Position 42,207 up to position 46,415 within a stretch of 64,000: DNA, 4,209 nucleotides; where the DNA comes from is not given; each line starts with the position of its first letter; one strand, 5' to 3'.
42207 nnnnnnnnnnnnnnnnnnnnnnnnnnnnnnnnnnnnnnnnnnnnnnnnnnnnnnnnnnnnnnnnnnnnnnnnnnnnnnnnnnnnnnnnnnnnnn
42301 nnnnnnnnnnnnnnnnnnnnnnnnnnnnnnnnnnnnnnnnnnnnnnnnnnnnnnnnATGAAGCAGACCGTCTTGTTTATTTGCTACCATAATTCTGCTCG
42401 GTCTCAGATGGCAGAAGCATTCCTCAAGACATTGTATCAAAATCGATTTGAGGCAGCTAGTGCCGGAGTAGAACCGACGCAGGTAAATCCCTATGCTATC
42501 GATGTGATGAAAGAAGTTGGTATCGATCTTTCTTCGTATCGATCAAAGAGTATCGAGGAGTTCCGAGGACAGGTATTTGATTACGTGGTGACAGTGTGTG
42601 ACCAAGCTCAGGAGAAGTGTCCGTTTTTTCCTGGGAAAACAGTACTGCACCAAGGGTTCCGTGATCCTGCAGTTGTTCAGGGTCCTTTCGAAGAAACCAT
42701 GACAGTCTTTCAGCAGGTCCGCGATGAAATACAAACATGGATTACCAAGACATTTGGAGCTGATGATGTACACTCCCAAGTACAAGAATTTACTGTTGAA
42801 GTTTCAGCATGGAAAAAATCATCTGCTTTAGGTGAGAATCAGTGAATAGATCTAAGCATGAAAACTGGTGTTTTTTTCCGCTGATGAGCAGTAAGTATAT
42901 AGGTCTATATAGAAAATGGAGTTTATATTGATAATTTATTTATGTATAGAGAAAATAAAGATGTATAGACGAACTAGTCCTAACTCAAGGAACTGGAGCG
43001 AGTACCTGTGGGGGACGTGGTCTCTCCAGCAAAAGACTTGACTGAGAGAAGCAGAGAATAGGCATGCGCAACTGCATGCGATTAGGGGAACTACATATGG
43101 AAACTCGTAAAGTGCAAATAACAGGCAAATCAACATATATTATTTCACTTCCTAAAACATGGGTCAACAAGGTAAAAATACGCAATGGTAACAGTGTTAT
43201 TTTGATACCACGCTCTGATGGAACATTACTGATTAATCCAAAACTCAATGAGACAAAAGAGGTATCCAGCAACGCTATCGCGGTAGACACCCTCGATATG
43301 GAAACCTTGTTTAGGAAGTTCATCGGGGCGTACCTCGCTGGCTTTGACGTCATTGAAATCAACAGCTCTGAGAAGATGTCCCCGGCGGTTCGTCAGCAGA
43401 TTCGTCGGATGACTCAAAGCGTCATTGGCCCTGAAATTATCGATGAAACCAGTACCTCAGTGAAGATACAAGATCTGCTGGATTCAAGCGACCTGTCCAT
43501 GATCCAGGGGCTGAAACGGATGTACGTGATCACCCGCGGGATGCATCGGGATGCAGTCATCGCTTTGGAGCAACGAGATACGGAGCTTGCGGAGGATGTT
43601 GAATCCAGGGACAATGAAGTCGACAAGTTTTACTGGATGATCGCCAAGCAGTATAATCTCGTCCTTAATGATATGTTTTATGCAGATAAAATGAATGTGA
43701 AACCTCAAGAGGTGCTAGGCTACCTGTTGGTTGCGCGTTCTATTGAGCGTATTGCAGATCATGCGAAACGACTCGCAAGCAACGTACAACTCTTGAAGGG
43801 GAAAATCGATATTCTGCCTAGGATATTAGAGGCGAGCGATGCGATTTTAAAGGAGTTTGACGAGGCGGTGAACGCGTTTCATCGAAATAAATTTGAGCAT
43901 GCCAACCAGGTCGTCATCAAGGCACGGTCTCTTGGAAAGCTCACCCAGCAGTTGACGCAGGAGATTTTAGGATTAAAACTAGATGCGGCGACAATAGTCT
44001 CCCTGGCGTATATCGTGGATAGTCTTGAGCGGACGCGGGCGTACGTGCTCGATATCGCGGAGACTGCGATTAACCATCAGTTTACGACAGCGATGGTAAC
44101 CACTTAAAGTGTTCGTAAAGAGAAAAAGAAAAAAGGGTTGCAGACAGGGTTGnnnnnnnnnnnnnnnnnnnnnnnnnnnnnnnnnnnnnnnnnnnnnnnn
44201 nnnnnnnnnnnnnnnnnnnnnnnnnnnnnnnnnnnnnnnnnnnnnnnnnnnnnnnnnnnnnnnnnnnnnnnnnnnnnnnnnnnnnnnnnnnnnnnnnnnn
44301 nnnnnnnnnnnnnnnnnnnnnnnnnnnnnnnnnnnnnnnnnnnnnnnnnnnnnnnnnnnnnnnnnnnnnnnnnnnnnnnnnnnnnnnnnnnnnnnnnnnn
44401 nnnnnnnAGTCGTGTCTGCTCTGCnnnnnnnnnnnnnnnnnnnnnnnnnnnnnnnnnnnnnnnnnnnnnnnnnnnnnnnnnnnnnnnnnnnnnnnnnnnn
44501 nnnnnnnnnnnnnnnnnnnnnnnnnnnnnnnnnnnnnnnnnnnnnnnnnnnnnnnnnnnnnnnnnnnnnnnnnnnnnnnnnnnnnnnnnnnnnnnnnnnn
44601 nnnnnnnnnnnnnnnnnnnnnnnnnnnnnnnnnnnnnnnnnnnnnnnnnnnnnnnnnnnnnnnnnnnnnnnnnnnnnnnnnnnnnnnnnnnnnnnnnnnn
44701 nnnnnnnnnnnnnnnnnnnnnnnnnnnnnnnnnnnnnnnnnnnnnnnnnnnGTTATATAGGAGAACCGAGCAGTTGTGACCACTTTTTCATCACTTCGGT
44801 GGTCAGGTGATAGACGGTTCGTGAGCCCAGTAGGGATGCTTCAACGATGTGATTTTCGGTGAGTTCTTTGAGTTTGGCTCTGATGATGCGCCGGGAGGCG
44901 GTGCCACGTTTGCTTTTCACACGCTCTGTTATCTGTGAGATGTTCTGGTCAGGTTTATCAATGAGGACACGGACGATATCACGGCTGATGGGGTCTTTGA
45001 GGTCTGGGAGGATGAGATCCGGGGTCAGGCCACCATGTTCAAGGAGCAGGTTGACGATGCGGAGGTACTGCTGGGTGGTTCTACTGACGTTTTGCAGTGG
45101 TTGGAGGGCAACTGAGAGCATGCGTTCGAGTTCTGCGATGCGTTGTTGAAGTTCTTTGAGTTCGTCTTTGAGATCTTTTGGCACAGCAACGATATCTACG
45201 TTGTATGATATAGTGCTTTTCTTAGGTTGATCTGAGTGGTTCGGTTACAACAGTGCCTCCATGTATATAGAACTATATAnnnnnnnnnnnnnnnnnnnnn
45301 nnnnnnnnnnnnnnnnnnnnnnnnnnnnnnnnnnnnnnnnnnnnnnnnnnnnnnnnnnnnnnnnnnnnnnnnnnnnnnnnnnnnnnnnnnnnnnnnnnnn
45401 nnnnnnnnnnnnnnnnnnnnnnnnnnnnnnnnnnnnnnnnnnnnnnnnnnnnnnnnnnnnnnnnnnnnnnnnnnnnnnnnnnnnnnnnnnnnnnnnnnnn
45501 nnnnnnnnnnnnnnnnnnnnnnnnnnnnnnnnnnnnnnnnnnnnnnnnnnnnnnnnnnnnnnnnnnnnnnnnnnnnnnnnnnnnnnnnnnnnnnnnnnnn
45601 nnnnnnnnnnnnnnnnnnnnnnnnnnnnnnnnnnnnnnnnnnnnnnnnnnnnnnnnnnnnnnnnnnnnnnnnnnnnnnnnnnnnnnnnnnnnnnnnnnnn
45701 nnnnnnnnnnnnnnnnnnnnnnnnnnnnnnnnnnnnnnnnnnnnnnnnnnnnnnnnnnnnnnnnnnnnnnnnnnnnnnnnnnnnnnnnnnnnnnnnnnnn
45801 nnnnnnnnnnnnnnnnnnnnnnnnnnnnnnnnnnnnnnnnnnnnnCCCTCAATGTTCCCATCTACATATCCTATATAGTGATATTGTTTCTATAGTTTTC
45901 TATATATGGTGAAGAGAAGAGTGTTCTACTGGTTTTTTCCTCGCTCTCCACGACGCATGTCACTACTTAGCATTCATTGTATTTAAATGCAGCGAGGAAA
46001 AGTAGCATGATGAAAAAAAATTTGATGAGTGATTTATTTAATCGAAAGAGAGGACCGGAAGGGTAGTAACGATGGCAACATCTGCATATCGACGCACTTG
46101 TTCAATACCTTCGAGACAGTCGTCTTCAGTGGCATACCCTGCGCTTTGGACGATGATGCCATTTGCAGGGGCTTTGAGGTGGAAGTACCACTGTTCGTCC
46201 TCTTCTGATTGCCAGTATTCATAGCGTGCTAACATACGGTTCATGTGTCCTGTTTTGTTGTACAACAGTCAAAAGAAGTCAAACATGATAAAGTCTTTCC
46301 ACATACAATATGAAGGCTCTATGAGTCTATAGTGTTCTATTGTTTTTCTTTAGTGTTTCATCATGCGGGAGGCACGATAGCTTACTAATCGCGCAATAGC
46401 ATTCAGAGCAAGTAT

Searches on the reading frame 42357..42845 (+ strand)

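Call 7: search_protein_families(library=ncbifam, proteins=[window:42357-42845:+], max_evalue=0.001)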
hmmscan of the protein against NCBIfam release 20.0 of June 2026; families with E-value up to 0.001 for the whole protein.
window:42357-42845:+ (162 aa): 3 families
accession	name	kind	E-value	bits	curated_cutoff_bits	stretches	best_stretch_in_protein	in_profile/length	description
TIGR02691.1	arsC_pI258_fam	equivalog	2.9e-36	124.6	174.3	1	5-130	1-127/129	arsenate reductase (thioredoxin)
NF010053.0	PRK13530.1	subfamily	4.9e-32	111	215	1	2-131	3-127/133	arsenate reductase (thioredoxin)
TIGR02689.1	ars_reduc_gluta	equivalog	1.2e-27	96.6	157.6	1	4-130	2-123/126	arsenate reductase, glutathione/glutaredoxin type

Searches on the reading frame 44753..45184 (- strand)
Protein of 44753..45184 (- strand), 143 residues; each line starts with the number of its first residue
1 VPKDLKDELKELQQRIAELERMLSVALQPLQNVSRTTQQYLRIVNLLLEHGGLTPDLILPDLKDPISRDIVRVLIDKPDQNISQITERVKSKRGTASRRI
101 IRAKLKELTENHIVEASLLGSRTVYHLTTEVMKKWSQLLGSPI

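Call 5: search_protein_families(library=pfam, proteins=[window:44753-45184:-], max_evalue=0.01)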
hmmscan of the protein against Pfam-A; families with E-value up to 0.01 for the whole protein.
window:44753-45184:- (143 aa): 1 family
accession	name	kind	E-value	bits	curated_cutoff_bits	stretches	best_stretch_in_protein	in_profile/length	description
PF13412.12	HTH_24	-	0.0004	20.3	21.9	1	64-100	2-38/48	Winged helix-turn-helix DNA-binding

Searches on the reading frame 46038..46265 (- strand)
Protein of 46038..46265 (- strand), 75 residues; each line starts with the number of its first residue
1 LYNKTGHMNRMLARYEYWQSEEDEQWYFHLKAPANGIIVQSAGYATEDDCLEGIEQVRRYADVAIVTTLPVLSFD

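Call 56: search_protein_families(library=pfam, proteins=[window:46038-46265:-], max_evalue=0.01)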
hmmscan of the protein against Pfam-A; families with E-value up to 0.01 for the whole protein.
window:46038-46265:- (75 aa): 1 family
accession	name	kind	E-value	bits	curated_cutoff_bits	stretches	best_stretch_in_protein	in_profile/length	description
PF07411.17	DUF1508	-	9.9e-12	45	22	1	23-64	3-44/48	Domain of unknown function (DUF1508)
